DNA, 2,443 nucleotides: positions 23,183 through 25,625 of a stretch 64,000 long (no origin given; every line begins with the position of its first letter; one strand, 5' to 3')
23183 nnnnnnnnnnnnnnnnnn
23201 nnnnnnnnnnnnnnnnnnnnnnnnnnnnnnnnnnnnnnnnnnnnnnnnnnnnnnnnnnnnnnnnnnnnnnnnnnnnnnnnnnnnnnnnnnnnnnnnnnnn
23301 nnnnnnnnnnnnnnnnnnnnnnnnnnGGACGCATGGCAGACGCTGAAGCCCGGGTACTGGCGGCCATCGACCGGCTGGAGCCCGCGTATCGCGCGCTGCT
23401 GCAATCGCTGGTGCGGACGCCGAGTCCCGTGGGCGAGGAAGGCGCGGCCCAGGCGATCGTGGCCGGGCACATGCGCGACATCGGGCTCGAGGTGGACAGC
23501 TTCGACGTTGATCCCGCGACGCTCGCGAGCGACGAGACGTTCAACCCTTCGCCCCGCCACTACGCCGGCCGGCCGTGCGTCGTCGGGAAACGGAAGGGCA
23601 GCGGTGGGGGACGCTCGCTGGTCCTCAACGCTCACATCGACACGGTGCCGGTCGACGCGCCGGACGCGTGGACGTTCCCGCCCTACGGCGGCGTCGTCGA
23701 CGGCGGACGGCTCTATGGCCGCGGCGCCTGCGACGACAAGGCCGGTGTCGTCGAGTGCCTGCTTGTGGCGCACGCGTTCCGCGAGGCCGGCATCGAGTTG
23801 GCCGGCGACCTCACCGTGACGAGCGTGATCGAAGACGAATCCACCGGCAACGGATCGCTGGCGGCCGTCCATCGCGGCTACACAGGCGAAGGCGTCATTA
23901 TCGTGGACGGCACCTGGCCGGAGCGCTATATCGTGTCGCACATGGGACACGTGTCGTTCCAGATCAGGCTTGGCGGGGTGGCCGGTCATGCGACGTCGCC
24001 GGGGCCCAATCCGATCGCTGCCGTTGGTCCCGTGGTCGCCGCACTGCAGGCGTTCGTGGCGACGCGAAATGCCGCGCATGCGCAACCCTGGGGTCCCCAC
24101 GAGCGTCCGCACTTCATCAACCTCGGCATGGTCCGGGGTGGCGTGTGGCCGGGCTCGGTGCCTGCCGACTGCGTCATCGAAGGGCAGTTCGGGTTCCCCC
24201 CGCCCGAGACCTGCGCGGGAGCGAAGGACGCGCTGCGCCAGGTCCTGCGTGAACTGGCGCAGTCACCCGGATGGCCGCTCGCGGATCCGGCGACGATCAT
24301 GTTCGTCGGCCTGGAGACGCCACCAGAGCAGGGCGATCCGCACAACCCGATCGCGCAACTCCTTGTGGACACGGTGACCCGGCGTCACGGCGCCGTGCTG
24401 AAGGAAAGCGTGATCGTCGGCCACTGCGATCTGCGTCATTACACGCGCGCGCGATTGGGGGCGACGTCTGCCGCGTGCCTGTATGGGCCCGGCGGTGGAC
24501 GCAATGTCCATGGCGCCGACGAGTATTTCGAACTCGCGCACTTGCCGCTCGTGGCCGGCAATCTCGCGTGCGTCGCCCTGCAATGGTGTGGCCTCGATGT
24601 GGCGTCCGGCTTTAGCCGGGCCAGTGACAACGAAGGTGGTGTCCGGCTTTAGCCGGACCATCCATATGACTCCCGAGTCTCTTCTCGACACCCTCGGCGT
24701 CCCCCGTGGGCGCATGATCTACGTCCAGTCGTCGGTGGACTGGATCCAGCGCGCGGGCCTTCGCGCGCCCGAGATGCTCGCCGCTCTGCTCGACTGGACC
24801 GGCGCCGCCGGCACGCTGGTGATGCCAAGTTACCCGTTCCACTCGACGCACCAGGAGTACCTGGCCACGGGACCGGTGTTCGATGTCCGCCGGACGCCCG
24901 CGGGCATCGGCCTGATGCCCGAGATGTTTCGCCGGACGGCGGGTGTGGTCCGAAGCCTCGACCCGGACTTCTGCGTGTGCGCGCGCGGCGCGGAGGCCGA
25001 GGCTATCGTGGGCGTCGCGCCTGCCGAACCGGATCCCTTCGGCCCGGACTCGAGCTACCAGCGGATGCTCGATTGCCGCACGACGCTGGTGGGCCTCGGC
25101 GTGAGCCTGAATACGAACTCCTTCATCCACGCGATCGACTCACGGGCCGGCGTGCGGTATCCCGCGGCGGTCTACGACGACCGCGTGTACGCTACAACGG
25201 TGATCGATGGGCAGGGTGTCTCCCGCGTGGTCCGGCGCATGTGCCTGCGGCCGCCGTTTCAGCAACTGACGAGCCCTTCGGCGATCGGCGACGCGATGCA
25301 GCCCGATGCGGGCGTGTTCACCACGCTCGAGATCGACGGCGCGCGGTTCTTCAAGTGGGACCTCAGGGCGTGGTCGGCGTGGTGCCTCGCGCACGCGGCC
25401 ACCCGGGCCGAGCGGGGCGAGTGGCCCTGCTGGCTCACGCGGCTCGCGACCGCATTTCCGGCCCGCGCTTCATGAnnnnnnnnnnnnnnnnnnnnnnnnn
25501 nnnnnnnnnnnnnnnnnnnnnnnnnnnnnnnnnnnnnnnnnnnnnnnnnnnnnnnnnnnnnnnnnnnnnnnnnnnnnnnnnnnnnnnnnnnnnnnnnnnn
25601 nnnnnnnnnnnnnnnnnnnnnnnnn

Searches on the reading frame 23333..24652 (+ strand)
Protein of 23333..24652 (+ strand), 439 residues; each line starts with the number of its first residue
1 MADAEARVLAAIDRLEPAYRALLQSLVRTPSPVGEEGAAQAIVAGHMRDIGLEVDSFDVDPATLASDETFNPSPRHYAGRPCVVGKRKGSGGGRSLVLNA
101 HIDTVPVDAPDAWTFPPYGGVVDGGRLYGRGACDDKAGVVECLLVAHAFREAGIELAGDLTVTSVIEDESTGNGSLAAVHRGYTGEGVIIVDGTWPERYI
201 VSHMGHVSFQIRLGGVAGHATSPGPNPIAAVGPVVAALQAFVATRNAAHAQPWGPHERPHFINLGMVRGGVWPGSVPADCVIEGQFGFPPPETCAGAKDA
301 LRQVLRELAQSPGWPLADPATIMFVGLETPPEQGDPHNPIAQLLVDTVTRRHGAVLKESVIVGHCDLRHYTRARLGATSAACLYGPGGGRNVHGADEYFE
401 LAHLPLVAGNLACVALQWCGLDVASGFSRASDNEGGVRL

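Call 12: search_protein_families(library=pfam, proteins=[window:23333-24652:+], max_evalue=0.01)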
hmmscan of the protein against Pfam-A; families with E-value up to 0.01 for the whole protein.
window:23333-24652:+ (439 aa): 3 families
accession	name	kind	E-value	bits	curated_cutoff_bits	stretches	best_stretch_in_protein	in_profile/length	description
PF01546.33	Peptidase_M20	-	3.1e-25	89.7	24.6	1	97-413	1-202/206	Peptidase family M20/M25/M40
PF07687.19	M20_dimer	-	6.6e-08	32.9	21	1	202-309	2-103/107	Peptidase dimerisation domain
PF04389.22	Peptidase_M28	-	0.0006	20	21.3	1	83-175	2-73/193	Peptidase family M28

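Call 63: search_protein_families(library=ncbifam, proteins=[window:23333-24652:+], max_evalue=0.01)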
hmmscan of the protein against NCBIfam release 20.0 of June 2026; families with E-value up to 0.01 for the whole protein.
window:23333-24652:+ (439 aa): 47 families (the best 25 are shown)
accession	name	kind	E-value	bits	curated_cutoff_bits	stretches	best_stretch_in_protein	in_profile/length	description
NF005306.0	PRK06837.1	subfamily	2.1e-85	287.1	376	1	3-422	6-425/427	ArgE/DapE family deacylase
NF005373.0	PRK06915.1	equivalog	8.1e-74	249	428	1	1-421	1-420/422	peptidase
TIGR01910.1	DapE-ArgE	subfamily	1.6e-59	202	217.6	1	22-404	3-367/373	ArgE/DapE family deacylase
NF006399.0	PRK08651.1-2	equivalog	7e-28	97.8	381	1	78-245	52-220/405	succinyl-diaminopimelate desuccinylase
NF009558.0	PRK13013.1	equivalog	8.4e-27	93.9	428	1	5-240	4-238/429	acetylornithine deacetylase/succinyl-diaminopimelate desuccinylase family protein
NF006370.0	PRK08596.1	equivalog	3.4e-26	91.8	412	1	9-193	9-181/425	acetylornithine deacetylase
NF006400.0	PRK08651.1-3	equivalog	2.6e-25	89.1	374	1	21-407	14-395/410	succinyl-diaminopimelate desuccinylase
NF009555.0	PRK13004.1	equivalog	1.5e-24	86.6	321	1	92-244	68-223/399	YgeY family selenium metabolism-linked hydrolase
NF006365.0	PRK08588.1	subfamily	9.4e-20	71.3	289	1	90-402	62-364/383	succinyl-diaminopimelate desuccinylase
TIGR01892.1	AcOrn-deacetyl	equivalog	2.3e-19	69.7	297.7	1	89-404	55-354/365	acetylornithine deacetylase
NF006402.0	PRK08651.1-5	equivalog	3.7e-18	65.6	369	1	81-309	45-266/369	succinyl-diaminopimelate desuccinylase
NF005710.0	PRK07522.1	subfamily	4.4e-18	65.6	412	1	94-404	70-374/391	acetylornithine deacetylase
NF005914.0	PRK07907.1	subfamily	8.5e-18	64.4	300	1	10-177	11-166/456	hypothetical protein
NF003474.0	PRK05111.1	equivalog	4.6e-17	62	460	1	89-405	69-367/383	acetylornithine deacetylase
TIGR03526.1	selenium_YgeY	hypoth_equivalog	5.9e-16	58.3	321.5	1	92-241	66-218/395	YgeY family selenium metabolism-linked hydrolase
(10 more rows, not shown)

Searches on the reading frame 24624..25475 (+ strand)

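Call 12: search_protein_families(library=pfam, proteins=[window:24624-25475:+], max_evalue=0.01)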
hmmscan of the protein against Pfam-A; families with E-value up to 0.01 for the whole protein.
window:24624-25475:+ (283 aa): 1 family
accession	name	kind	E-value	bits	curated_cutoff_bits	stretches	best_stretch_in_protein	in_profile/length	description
PF02522.19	Antibiotic_NAT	-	8.6e-34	117.5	25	1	34-243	2-216/232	Aminoglycoside 3-N-acetyltransferase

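Call 63: search_protein_families(library=ncbifam, proteins=[window:24624-25475:+], max_evalue=0.01)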
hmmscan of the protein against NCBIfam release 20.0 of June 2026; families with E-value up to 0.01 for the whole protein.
window:24624-25475:+ (283 aa): 5 families
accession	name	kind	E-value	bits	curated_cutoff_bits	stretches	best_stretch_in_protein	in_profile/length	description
NF033082.0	AAC_3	equivalog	7.8e-16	58.2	270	1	21-177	10-177/262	aminoglycoside 3-N-acetyltransferase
NF033081.0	AAC_3_IV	equivalog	8.8e-14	51.5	420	1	21-182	8-161/252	AAC(3)-IV family aminoglycoside N-acetyltransferase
NF033180.1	AAC_3_VIII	exception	8.3e-10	38.3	560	1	21-202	23-213/286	aminoglycoside N-acetyltransferase AAC(3)-VIII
NF033080.0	AAC_3_II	subfamily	2.5e-05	23.9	480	1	21-174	11-175/268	AAC(3)-II family aminoglycoside N-acetyltransferase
NF033612.0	AAC_3_VIa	exception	0.002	17.4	675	1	83-174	101-193/298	aminoglycoside N-acetyltransferase AAC(3)-VIa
